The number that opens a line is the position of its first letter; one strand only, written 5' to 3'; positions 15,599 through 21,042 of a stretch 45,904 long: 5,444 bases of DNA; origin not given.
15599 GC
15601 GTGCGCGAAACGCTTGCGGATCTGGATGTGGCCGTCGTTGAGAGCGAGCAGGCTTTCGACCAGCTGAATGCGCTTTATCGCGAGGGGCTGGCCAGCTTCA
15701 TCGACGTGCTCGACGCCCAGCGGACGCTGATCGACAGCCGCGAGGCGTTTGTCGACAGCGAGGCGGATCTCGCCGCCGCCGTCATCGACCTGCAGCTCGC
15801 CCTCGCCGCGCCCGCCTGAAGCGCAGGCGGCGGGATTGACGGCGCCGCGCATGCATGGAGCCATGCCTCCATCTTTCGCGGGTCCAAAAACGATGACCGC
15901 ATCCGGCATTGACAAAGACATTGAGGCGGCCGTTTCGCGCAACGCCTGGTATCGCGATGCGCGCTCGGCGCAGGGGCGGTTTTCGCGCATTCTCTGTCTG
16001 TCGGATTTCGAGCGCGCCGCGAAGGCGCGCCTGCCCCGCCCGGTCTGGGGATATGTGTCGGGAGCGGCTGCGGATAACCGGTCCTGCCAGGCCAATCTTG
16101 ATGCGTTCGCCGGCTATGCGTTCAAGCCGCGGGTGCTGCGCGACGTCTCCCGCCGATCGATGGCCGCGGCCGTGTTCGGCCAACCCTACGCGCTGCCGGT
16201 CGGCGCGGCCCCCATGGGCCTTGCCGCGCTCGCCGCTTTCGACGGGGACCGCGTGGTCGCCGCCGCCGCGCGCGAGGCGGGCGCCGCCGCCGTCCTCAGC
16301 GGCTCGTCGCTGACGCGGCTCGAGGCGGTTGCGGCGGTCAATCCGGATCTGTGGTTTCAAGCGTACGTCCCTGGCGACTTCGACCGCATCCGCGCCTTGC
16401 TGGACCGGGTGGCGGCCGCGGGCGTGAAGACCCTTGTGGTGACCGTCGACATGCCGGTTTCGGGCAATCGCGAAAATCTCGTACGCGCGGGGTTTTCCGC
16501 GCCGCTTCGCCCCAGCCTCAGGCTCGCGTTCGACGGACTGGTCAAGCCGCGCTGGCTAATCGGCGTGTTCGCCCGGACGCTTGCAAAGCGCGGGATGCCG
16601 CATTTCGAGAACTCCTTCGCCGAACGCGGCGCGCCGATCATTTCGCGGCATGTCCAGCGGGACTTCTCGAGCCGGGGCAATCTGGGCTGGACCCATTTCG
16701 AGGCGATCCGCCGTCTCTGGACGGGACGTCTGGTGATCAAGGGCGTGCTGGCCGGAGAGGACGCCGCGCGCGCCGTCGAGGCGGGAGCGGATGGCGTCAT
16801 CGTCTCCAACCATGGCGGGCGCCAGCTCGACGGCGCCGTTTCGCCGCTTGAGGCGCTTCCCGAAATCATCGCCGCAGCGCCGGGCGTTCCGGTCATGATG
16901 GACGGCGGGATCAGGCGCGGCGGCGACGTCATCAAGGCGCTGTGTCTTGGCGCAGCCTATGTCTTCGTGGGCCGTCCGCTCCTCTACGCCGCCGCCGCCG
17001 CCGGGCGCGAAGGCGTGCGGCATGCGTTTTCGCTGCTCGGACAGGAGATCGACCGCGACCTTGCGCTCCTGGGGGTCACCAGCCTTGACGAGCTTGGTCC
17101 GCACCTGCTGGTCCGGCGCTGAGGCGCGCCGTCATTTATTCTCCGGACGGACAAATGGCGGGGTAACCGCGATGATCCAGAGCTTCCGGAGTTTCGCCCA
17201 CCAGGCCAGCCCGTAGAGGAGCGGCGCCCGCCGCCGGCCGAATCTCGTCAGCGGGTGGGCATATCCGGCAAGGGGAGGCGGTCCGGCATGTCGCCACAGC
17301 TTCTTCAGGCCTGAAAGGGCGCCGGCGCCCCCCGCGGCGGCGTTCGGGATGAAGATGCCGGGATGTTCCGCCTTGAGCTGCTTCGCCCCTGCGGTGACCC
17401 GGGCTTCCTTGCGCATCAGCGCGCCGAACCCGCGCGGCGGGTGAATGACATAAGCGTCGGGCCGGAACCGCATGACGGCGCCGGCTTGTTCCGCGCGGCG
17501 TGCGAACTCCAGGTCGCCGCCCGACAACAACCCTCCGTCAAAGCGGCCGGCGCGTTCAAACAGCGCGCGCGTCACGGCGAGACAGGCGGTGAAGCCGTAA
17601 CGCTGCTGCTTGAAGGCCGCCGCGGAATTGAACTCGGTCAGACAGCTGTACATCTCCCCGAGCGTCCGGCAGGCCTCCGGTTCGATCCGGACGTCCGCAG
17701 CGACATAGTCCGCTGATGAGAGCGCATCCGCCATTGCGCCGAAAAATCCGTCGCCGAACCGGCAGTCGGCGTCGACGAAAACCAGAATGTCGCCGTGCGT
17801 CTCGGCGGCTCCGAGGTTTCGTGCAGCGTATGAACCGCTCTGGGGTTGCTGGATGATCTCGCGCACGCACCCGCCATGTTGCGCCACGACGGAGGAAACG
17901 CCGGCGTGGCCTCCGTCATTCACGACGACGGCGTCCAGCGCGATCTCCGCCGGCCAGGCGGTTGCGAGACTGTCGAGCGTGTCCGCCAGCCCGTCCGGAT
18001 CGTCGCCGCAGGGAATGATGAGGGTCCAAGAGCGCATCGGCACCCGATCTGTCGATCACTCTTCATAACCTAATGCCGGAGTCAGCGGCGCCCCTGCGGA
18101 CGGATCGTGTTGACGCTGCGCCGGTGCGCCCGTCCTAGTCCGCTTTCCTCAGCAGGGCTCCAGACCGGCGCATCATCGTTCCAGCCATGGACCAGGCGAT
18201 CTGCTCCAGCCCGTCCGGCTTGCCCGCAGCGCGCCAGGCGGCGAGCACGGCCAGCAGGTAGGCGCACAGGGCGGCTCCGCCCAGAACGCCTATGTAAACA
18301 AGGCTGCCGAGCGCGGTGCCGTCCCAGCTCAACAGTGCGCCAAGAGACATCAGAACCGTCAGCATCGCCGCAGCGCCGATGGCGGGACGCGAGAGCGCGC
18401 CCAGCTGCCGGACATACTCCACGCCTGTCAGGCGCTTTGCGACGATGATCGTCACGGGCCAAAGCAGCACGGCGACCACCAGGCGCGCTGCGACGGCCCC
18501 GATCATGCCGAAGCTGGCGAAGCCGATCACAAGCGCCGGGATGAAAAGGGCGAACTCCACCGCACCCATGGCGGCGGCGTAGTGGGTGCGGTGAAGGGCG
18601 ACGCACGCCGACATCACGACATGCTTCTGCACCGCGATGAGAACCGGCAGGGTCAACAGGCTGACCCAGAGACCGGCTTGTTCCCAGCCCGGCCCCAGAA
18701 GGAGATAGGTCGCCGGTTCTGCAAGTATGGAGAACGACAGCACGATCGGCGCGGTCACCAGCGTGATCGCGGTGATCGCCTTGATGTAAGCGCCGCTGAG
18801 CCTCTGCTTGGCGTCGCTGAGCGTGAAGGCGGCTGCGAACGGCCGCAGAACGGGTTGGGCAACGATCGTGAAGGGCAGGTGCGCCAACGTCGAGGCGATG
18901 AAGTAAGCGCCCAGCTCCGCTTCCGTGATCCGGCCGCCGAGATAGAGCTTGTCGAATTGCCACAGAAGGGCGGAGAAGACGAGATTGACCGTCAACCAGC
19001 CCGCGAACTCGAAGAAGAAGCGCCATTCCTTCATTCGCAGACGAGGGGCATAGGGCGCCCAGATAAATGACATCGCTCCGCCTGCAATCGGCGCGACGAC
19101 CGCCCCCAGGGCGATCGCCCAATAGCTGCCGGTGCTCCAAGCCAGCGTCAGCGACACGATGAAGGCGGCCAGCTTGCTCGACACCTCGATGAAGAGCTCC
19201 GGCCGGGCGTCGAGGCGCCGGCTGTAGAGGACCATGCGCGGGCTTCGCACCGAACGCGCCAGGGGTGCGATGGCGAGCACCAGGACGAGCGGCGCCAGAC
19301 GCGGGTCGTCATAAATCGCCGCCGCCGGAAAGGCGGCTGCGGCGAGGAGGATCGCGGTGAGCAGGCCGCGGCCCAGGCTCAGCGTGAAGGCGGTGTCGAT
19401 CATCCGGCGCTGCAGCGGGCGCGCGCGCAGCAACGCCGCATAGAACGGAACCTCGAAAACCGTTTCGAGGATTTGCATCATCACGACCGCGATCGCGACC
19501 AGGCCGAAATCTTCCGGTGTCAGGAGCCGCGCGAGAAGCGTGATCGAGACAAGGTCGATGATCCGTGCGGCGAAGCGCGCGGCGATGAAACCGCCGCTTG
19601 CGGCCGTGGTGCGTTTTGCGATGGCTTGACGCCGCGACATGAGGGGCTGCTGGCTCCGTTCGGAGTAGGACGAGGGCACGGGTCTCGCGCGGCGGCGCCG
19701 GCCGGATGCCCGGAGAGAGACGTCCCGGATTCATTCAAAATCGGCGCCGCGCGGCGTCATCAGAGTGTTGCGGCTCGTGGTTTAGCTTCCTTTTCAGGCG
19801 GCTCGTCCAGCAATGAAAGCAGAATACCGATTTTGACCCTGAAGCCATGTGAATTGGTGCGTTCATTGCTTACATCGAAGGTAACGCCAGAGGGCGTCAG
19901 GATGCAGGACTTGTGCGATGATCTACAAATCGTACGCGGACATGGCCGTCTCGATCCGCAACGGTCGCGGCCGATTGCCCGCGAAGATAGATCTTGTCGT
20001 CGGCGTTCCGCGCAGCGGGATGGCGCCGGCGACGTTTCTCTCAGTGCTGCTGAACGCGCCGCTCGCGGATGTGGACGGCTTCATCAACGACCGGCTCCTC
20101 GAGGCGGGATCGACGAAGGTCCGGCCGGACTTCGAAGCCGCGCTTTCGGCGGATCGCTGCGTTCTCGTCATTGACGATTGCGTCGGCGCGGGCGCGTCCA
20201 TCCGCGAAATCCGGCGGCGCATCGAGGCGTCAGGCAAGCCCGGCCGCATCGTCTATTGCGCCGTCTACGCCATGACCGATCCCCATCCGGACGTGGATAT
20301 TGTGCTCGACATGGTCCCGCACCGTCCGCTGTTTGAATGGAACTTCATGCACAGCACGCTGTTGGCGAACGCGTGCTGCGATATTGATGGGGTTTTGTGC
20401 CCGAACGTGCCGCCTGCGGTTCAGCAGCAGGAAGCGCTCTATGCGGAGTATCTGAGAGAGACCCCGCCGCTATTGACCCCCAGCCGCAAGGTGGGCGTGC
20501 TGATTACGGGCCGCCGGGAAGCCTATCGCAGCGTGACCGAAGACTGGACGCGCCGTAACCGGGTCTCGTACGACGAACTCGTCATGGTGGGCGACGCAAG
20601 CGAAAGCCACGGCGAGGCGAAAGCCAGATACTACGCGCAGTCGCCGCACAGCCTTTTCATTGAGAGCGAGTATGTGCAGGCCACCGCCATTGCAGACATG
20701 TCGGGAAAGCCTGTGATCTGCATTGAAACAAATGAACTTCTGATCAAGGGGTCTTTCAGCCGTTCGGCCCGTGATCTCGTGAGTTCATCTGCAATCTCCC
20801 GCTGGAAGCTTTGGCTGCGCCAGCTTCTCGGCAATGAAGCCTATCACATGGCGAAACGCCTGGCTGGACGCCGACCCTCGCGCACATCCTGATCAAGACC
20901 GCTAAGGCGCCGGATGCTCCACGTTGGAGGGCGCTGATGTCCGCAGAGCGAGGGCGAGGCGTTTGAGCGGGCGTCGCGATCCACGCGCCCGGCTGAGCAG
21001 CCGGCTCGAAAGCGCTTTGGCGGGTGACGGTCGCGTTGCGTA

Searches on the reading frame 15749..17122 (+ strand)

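Call 53: search_protein_families(library=pfam, proteins=[window:15749-17122:+], max_evalue=0.001)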
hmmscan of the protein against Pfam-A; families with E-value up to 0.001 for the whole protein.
window:15749-17122:+ (457 aa): 3 families
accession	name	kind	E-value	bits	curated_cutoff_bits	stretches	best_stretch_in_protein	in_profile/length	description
PF01070.24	FMN_dh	-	3.6e-121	404.9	24.9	1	91-455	1-349/350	FMN-dependent dehydrogenase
PF03060.21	NMO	-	1.3e-06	28.5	28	1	326-418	136-232/331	Nitronate monooxygenase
PF00478.31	IMPDH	-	2.9e-06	27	25.6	1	329-417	148-245/345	IMP dehydrogenase / GMP reductase domain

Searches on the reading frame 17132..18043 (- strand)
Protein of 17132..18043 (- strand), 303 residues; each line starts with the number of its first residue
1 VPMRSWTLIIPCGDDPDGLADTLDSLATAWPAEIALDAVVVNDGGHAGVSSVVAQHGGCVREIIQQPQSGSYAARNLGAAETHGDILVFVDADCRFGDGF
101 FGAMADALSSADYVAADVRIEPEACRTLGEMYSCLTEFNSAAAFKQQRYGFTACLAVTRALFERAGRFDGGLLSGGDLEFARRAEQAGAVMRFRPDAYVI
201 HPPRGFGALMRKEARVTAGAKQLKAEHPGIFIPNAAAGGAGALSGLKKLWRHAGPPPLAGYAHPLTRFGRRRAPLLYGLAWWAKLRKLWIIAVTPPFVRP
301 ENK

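Call 54: search_protein_families(library=pfam, proteins=[window:17132-18043:-], max_evalue=0.001)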
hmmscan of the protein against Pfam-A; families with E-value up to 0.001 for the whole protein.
window:17132-18043:- (303 aa): 4 families
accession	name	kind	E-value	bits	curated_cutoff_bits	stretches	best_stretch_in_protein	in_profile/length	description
PF00535.33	Glycos_transf_2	-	5.9e-12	46.3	23.3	1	8-129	2-125/168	Glycosyl transferase family 2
PF13641.12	Glyco_tranf_2_3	-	4e-10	40.5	27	1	7-215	4-226/230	Glycosyltransferase like family 2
PF10111.15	Glyco_tranf_2_2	-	5.3e-05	23.3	27.3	1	37-106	31-104/276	Glycosyltransferase like family 2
PF13632.12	Glyco_trans_2_3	-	0.00085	19.6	27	0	140-252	62-157/198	Glycosyl transferase family group 2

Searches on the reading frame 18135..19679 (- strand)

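Call 54: search_protein_families(library=pfam, proteins=[window:18135-19679:-], max_evalue=0.001)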
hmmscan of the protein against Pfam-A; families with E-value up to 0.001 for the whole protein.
window:18135-19679:- (514 aa): 2 families
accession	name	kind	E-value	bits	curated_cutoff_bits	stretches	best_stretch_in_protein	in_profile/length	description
PF13440.11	Polysacc_synt_3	-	7.5e-50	170.2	23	1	48-334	1-290/293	Polysaccharide biosynthesis protein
PF01943.22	Polysacc_synt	-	2.2e-25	90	28.2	1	33-275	10-260/274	Polysaccharide biosynthesis protein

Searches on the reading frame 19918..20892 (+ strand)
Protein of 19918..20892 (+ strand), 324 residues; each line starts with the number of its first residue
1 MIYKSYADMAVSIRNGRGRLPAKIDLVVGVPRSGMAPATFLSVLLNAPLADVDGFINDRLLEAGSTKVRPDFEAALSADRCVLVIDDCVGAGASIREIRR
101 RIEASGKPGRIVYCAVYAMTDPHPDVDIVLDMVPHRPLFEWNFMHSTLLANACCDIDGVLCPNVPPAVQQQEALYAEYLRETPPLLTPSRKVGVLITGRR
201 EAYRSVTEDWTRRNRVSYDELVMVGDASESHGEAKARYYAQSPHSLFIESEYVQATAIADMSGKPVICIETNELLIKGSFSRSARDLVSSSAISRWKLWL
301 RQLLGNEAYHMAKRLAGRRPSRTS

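Call 54: search_protein_families(library=pfam, proteins=[window:19918-20892:+], max_evalue=0.001)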
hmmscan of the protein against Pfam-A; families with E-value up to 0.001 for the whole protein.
window:19918-20892:+ (324 aa): 1 family
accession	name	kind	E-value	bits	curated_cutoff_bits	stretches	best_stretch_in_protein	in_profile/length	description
PF00156.33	Pribosyltran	-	4.7e-07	29.7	26.3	1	7-107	16-115/158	Phosphoribosyl transferase domain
